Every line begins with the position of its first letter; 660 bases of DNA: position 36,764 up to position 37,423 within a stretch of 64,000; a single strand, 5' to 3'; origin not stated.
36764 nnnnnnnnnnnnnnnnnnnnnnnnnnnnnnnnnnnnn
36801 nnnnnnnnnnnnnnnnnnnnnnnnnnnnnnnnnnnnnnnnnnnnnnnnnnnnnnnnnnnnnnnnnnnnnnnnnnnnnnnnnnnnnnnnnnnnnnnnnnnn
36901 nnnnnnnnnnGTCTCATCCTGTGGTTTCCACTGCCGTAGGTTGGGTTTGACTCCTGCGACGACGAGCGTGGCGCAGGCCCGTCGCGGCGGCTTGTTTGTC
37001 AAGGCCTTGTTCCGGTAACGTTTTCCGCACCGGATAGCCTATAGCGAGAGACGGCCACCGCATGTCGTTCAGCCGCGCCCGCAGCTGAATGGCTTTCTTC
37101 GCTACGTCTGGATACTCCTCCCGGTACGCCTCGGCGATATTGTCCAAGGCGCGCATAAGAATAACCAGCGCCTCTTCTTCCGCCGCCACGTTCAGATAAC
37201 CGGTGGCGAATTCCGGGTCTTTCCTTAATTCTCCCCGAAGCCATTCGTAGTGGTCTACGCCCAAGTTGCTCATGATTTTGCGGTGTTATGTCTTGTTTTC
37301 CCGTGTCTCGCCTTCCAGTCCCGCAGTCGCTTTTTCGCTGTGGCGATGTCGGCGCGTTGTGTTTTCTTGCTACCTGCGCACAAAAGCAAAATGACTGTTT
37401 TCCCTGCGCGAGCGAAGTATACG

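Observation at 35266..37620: Unknown 433-aa gene sits exactly between two copies of a toxin-antitoxin unit, replacing most of the second toxin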

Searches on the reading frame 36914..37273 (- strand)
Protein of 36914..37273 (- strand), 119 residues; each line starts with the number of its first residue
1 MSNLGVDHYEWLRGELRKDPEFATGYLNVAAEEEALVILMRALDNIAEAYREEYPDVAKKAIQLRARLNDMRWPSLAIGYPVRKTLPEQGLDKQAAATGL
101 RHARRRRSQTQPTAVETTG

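Call 3: search_protein_families(library=pfam, proteins=[window:36914-37273:-], max_evalue=1)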
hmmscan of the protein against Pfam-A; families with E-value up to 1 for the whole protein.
window:36914-37273:- (119 aa): 1 family
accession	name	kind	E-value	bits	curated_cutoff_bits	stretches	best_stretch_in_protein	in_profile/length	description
PF12048.14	DUF3530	-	0.021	14.6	29.8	1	52-108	95-151/310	Protein of unknown function (DUF3530)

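Call 4: search_protein_families(library=ncbifam, proteins=[window:36914-37273:-], max_evalue=1)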
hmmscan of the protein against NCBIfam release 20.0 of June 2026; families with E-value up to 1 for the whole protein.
window:36914-37273:- (119 aa): 0 families

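Call 5: search_protein_families(library=padloc, proteins=[window:36914-37273:-], max_evalue=1)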
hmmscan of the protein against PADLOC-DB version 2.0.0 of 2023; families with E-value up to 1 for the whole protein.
window:36914-37273:- (119 aa): 0 families

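Call 34: find_homologous_proteins(query=window:36914-37273:-, max_evalue=0.01)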
Query window:36914-37273:- (119 aa): 10 proteins with E <= 0.01 among 15 candidates.
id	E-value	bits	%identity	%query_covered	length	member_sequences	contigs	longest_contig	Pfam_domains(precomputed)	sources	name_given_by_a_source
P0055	1.6e-69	249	97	100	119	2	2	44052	-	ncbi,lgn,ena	-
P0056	4.9e-65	235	92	100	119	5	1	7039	-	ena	-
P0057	6.1e-50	186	85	86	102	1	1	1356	-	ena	-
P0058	1.3e-46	175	71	97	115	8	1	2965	-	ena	-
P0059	2.4e-45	171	81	86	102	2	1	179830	-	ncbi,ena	-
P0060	2.6e-45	171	70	100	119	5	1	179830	-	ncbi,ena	-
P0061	2.9e-44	168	66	100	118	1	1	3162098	-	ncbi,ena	-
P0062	9.5e-44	166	71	94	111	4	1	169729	-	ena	-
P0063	4.6e-43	164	65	97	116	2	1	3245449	-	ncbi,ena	-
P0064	2.4e-36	142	70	76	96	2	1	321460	-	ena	-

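Call 41: find_encoding_contigs(protein=P0063, flank=5000, max_places=2)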
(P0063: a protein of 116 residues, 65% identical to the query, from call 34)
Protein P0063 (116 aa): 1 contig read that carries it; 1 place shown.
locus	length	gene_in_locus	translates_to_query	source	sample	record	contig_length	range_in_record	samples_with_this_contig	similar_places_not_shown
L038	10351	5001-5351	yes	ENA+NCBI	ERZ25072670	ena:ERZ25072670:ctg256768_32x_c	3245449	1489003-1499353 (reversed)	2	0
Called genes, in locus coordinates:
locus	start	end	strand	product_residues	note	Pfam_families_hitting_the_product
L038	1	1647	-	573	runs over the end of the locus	PF22694:CtpB_N-like, PF00595:PDZ (weak), PF13180:PDZ_2, PF17820:PDZ_6 (weak), PF03572:Peptidase_S41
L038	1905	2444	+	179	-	PF04011:LemA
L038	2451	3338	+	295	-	PF04536:TPM_phosphatase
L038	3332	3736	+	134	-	PF07719:TPR_2 (faint), PF13174:TPR_6 (faint), PF13424:TPR_12 (faint), PF13428:TPR_14 (faint), PF14561:TPR_20 (faint), PF00515:TPR_1 (faint), PF13431:TPR_17 (faint), PF14559:TPR_19, +3 more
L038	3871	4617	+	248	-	PF02517:Rce1-like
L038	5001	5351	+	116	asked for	-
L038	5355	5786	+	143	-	-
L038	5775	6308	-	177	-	PF00665:rve, PF13683:rve_3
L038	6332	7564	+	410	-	PF00872:Transposase_mut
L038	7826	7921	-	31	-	-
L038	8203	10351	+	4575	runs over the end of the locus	PF03160:Calx-beta (weak), PF00028:Cadherin, PF00041:fn3, PF00041:fn3, PF03160:Calx-beta, PF00028:Cadherin (weak), PF00041:fn3, PF13855:LRR_8, +11 more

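Call 59: search_solved_structures(query=A4, max_evalue=10, show_alignments=3)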
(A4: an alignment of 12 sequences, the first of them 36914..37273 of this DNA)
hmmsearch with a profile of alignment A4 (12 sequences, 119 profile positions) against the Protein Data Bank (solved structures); distinct sequences matched with E-value up to 10: 13.
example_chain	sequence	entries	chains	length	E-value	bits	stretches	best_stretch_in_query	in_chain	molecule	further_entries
6tbu_A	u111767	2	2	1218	0.23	14.7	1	52-110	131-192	Protein dispatched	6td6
6xns_A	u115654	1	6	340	0.5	13.6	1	8-52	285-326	C3_crown-05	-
10mi_D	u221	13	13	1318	0.64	13.3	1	7-56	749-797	DNA-directed RNA polymerase subunit beta'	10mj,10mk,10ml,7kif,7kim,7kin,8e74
5uh5_D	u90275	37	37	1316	0.64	13.3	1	7-56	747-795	DNA-directed RNA polymerase subunit beta'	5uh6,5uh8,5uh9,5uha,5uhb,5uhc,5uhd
5zx2_D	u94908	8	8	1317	0.64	13.3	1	7-56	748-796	DNA-directed RNA polymerase subunit beta'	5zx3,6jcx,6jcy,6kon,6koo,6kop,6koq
7pp4_d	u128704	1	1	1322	0.64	13.2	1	7-56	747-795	DNA-directed RNA polymerase subunit beta'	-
6c04_D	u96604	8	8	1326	0.64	13.2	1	7-56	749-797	DNA-directed RNA polymerase subunit beta'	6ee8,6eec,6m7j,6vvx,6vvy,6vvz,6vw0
6bzo_D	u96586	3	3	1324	0.64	13.2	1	7-56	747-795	DNA-directed RNA polymerase subunit beta'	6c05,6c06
9m9d_D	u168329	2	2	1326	0.64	13.2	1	7-56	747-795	DNA-directed RNA polymerase subunit beta'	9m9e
7q4u_D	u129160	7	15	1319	0.64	13.2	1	7-56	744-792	DNA-directed RNA polymerase subunit beta'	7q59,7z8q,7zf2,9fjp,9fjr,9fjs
9m98_D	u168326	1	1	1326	0.64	13.2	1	7-56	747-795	DNA-directed RNA polymerase subunit beta'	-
9e7v_D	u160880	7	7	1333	0.65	13.2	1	7-56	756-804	DNA-directed RNA polymerase subunit beta'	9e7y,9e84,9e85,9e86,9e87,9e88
6edt_D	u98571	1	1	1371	0.67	13.2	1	7-56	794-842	DNA-directed RNA polymerase subunit beta'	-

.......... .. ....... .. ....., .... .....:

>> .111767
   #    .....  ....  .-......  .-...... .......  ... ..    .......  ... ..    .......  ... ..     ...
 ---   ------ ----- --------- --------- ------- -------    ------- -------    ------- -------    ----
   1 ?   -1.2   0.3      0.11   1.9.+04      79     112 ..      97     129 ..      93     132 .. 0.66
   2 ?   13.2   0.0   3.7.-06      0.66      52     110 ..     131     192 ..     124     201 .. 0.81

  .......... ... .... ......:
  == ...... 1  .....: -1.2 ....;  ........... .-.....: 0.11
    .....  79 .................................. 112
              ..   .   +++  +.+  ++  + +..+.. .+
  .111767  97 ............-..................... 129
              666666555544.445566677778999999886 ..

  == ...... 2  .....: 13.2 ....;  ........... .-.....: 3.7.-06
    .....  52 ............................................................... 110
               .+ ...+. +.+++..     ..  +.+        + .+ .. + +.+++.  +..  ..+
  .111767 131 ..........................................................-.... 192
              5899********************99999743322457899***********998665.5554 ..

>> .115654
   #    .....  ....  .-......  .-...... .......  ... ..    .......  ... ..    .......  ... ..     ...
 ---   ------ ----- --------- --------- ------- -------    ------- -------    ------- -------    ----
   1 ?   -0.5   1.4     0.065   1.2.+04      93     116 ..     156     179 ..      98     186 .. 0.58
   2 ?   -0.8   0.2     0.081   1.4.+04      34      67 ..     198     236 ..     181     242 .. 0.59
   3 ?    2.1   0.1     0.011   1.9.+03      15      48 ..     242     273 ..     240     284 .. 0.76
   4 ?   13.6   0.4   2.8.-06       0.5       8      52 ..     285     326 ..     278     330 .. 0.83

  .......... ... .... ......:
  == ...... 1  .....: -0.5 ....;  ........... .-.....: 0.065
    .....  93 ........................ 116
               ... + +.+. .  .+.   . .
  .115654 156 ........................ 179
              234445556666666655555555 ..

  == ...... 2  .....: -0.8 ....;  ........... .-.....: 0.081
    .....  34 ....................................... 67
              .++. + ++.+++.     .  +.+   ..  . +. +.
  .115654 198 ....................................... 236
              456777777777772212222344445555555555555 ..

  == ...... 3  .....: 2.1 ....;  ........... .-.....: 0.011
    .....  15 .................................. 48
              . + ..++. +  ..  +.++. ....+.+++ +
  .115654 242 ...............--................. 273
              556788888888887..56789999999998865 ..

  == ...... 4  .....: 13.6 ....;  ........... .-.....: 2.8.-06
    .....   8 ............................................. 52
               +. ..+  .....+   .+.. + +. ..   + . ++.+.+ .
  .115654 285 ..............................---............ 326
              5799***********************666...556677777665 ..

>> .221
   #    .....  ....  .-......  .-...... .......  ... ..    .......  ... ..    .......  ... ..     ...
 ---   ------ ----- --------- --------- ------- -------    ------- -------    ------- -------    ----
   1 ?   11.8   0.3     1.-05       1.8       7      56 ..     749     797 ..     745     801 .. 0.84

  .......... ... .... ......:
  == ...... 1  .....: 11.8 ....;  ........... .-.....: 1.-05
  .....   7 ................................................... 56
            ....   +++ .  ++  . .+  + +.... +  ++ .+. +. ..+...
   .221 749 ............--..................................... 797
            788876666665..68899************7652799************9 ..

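Call 61: predict_structure(alignment_id=A4)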
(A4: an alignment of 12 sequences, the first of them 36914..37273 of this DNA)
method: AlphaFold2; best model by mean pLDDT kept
length: 119 residues; sequences in the alignment: 12
mean_pLDDT: 66.9   pTM: 0.45
mean pLDDT of the five models: 66.9, 66.6, 62.4, 61.7, 53.3
residues with pLDDT >= 90: 25; 70-90: 39; 50-70: 16; < 50: 39
segments of 3 or more residues with pLDDT < 50: 84-119
pLDDT, mean of each block of 10 residues (from residue 1): 64 88 84 78 93 95 88 55 42 34 40 39
secondary structure, 60 per line:
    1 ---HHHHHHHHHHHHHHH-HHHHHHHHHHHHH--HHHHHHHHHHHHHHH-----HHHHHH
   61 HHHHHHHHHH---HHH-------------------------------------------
elements in order: H4-18 H20-32 H35-49 H55-70
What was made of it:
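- On TAC (toxin-antitoxin-chaperone) systems: A disordered extension exists at residues 84-119 (call 61), but it is Arg-rich and polar.
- A is four helices plus a disordered tail (call 61).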

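Call 64: fold_search(model_id=the predicted structure, library=pdb)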
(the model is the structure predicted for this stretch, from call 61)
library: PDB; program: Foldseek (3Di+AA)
matches with E <= 10: 57; with E <= 0.001: 0
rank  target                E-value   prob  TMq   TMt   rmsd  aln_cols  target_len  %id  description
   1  6gzc_C                1.5e+00  0.20  0.30  0.24   7.9        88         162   14  heterotetrameric katanin p60:p80 complex (released 2019-08-07)
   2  5iuj_E                1.6e+00  0.35  0.35  0.20  16.3        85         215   15  Crystal structure of the DesK-DesR complex in the phosphotransfer state with low Mg2+ (20 mM) (released 2016-12-21)
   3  9k7x_D                2.1e+00  0.25  0.27  0.34  10.5        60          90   20  Crystal structure of designed calcium-induced homotrimer C3-Ca1-DN*3-20 (released 2025-10-29)
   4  9k7x_B                3.1e+00  0.20  0.29  0.37  11.0        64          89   20  Crystal structure of designed calcium-induced homotrimer C3-Ca1-DN*3-20 (released 2025-10-29)
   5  8cwo_T                3.3e+00  0.18  0.28  0.37   7.8        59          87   20  Cutibacterium acnes 30S ribosomal subunit with Sarecycline bound, body domain only in the local refined map (released 2023-03-15)
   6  4v8h_AT               3.3e+00  0.14  0.26  0.33   6.2        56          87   20  Crystal structure of HPF bound to the 70S ribosome. (released 2014-07-09)
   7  7ena_0                3.3e+00  0.08  0.29  0.13  21.8       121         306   16  TFIID-based PIC-Mediator holo-complex in pre-assembled state (pre-hPIC-MED) (released 2021-05-26)
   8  8qbt_2                3.7e+00  0.20  0.31  0.44   5.7        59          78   15  E. coli ApdP-stalled ribosomal complex (released 2024-03-20)
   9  8e12_A                3.7e+00  0.08  0.25  0.20   4.9        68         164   26  Homotrimeric variant of tcTRP9, BGL14 (released 2023-04-12)
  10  6gzc_A                4.2e+00  0.11  0.32  0.25   7.8        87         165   16  heterotetrameric katanin p60:p80 complex (released 2019-08-07)
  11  5iuj_B                4.5e+00  0.23  0.35  0.20  14.1        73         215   14  Crystal structure of the DesK-DesR complex in the phosphotransfer state with low Mg2+ (20 mM) (released 2016-12-21)
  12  8e0m_F                4.8e+00  0.08  0.29  0.23   5.3        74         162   27  Homotrimeric variant of tcTRP9, BGL15 (released 2023-04-12)
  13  8e12_B                4.8e+00  0.06  0.24  0.19   5.9        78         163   23  Homotrimeric variant of tcTRP9, BGL14 (released 2023-04-12)
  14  2zae_D                5.1e+00  0.44  0.31  0.38   1.5        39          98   20  Crystal structure of protein Ph1601p in complex with protein Ph1771p of archaeal ribonuclease P from Pyrococcus horiko (released 2008-10-14)
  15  2zae_B                5.1e+00  0.41  0.32  0.39   1.5        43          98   21  Crystal structure of protein Ph1601p in complex with protein Ph1771p of archaeal ribonuclease P from Pyrococcus horiko (released 2008-10-14)
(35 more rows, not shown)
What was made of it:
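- Tried and rejected: Searches that found nothing for A: Foldseek and PDB profile (calls 59, 64).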

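Call 76: search_protein_families(library=phrogs, proteins=[window:36914-37273:-], max_evalue=0.01)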
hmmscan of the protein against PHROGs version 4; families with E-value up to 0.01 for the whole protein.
window:36914-37273:- (119 aa): 0 families
